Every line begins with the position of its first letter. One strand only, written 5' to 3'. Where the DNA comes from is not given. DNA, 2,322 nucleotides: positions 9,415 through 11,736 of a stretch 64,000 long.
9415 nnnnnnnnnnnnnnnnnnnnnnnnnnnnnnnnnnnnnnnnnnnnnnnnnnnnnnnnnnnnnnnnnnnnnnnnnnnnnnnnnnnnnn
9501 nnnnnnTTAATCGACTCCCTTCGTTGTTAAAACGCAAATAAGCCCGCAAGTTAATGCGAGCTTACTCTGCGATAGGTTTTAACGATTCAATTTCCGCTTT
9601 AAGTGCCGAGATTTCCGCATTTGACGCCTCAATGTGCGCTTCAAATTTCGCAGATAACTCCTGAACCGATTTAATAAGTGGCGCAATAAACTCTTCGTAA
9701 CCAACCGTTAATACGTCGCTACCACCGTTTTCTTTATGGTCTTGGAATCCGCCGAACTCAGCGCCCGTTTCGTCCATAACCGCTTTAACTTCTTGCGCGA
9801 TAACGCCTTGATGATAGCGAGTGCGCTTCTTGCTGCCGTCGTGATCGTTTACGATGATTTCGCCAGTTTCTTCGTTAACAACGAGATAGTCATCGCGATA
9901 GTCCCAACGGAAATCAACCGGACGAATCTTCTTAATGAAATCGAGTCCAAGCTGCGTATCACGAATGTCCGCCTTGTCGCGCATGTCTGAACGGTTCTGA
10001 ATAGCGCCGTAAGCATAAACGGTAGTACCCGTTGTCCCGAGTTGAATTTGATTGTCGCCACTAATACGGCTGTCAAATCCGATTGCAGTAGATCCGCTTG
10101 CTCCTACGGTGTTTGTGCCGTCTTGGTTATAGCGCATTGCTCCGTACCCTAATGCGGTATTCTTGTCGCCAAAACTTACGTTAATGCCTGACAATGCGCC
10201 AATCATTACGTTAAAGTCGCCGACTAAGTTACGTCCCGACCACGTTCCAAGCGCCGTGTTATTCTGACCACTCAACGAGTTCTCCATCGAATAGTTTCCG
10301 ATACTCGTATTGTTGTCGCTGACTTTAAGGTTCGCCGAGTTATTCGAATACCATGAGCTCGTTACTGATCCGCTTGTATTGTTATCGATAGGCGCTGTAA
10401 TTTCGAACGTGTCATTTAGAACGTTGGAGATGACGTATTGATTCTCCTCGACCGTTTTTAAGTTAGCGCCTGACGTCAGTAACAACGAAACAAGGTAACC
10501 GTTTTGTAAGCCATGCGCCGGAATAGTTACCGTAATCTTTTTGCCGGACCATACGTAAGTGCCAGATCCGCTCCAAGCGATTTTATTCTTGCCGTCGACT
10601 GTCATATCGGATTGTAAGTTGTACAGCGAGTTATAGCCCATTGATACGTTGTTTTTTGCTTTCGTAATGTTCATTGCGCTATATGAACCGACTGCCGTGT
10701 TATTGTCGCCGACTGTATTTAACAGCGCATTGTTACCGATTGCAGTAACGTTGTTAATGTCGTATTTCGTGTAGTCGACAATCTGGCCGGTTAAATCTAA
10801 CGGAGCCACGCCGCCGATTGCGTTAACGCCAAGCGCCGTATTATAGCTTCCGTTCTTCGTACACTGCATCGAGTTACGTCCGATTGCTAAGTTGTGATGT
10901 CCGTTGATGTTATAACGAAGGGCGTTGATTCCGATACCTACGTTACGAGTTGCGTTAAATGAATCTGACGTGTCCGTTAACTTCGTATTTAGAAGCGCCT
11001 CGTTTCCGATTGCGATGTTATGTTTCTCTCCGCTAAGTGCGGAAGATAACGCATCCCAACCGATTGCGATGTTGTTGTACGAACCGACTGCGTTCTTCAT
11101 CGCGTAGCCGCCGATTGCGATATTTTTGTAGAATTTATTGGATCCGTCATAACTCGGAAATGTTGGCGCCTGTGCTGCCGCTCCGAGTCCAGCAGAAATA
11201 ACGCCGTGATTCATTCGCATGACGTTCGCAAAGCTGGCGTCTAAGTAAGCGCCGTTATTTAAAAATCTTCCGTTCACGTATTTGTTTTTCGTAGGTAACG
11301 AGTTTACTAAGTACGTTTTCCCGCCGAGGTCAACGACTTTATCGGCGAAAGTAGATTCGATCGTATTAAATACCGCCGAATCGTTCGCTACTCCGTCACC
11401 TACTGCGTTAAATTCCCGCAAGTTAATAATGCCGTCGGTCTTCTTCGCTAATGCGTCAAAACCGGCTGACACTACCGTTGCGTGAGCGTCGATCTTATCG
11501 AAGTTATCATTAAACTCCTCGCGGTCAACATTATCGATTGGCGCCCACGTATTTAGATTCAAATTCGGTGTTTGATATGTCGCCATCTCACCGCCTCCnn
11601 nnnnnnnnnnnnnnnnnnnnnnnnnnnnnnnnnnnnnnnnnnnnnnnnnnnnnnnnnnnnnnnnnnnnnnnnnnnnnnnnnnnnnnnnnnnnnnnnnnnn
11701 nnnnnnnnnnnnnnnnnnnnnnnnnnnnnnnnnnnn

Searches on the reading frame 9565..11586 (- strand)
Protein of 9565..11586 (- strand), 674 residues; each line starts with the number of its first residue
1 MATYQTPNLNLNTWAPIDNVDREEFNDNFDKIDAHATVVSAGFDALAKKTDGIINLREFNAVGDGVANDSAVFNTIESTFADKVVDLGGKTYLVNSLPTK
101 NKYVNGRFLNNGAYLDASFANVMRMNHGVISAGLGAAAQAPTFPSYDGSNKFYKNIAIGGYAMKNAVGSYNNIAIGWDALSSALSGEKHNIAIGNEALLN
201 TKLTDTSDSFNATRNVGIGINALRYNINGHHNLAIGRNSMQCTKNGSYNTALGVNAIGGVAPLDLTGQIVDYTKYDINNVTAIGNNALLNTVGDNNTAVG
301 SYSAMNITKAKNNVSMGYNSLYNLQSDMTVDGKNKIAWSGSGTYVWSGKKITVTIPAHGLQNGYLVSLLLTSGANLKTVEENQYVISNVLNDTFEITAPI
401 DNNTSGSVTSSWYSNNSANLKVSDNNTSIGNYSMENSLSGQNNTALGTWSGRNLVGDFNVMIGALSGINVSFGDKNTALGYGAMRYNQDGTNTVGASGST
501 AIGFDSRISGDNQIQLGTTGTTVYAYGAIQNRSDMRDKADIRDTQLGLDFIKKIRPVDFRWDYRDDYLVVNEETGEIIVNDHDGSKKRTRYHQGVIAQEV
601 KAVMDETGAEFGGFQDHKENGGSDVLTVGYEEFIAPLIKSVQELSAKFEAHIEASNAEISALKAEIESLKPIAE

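Call 6: search_protein_families(library=pfam, proteins=[window:9565-11586:-], max_evalue=0.1)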
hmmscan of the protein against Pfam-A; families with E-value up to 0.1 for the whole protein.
window:9565-11586:- (674 aa): 2 families
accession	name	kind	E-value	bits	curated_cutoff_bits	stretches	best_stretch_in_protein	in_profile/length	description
PF13884.11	Peptidase_S74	-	7.1e-11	42.7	22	1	533-608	1-57/58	Chaperone of endosialidase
PF12218.14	End_N_terminal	-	1.4e-07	31.5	26.3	1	61-109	1-50/67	N terminal extension of bacteriophage endosialidase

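Call 9: search_protein_families(library=ncbifam, proteins=[window:9565-11586:-], max_evalue=0.1)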
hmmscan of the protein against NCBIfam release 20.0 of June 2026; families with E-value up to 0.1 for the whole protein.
window:9565-11586:- (674 aa): 0 families

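Call 10: search_protein_families(library=phrogs, proteins=[window:9565-11586:-], max_evalue=0.01)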
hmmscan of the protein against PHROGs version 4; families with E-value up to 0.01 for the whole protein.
window:9565-11586:- (674 aa): 6 families
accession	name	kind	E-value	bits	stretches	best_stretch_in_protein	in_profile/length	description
phrog_4636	-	tail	3.4e-227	757.6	1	42-670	125-759/763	tail spike protein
phrog_9624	-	unknown function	4.6e-31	109.1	1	36-332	113-407/411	-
phrog_9708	-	unknown function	1.4e-25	91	1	439-650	92-308/318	-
phrog_23837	-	head and packaging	5.8e-21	75.9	2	422-647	294-498/507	virion structural protein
phrog_6002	-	head and packaging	2.7e-17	62.6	4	211-257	732-778/1183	virion structural protein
phrog_1980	-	tail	1.5e-12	48.5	1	277-670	129-441/449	tail fiber protein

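Call 23: search_dna_similar(query=window:9565-11586:-, collection=phages, mode=protein, max_rows=15)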
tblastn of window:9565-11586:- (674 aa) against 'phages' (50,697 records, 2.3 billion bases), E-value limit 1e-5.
Records with a match: 59; places in all: 64; records where one place covers at least 80% of the query: 20.
Best place of each record, by identity: <60% 59.
By first word of the organism name: Bacillus 21; Escherichia 7; Staphylococcus 5; Prochlorococcus 4; Roseobacter 3; Aeromonas 2; Lactococcus 2; Pelagibacter 2; Xanthomonas 2; Cyanophage 2; and 9 more.
By host as written in the record: Bacillus subtilis BEST7003 6; Bacillus subtilis 6; - 5; Escherichia coli 5; Bacillus megaterium 4; Bacillus subtilis Delta6 2; Prochlorococcus sp. NATL1A 2; Lactococcus garvieae 2; and 25 more.
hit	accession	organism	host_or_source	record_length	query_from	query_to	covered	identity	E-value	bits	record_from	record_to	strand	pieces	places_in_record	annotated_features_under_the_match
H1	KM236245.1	Bacillus phage Mater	Bacillus megaterium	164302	48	670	92%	59.9%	0e+0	768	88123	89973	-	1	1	tail spike protein | ribosome_binding_site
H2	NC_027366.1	Bacillus phage Mater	Bacillus megaterium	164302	48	670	92%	59.9%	0e+0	768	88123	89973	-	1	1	tail spike protein | ribosome_binding_site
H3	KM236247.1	Bacillus phage Pascal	Bacillus megaterium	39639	43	670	93%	55.0%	0e+0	690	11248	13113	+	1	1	tail spike protein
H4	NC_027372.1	Bacillus phage Pascal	Bacillus megaterium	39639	43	670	93%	55.0%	0e+0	690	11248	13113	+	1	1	tail spike protein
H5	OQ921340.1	Bacillus phage SPO1L5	Bacillus subtilis BEST7003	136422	53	644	76%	43.2%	7e-63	372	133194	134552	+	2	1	hypothetical protein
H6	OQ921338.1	Bacillus phage SPO1L3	Bacillus subtilis BEST7003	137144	53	644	76%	43.2%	7e-63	372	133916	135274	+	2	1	hypothetical protein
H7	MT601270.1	Bacillus phage vB_BsuM-Goe9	Bacillus subtilis Delta6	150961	53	644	76%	43.2%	7e-63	372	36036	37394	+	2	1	putative intramolecular chaperone auto-processing domain protein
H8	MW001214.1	Bacillus phage SP8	Bacillus subtilis Marburg strain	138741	53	663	91%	34.3%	1e-75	271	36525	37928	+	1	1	hypothetical protein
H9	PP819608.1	Bacillus phage Adastra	Bacillus subtilis CU 1065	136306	53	663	91%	34.3%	2e-75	270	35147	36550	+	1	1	hypothetical protein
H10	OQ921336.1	Bacillus phage SPO1L1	Bacillus subtilis BEST7003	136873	53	644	88%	33.8%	9e-70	253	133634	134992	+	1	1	hypothetical protein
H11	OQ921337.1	Bacillus phage SPO1L2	Bacillus subtilis BEST7003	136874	53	644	88%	33.8%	9e-70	253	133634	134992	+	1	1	hypothetical protein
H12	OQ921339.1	Bacillus phage SPO1L4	Bacillus subtilis BEST7003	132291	53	644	88%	33.4%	1e-69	253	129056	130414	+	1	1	hypothetical protein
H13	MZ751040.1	Bacillus phage phi18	Bacillus subtilis subsp. subtilis str. ...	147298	53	644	88%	33.4%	3e-69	252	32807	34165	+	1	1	hypothetical protein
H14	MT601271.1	Bacillus phage vB_BsuM-Goe10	Bacillus subtilis Delta6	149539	53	644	88%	33.4%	3e-69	252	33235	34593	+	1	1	putative intramolecular chaperone auto-processing domain protein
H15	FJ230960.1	Bacillus phage SPO1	Bacillus subtilis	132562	53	644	88%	33.4%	8e-70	253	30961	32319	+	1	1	2.52: gp2.52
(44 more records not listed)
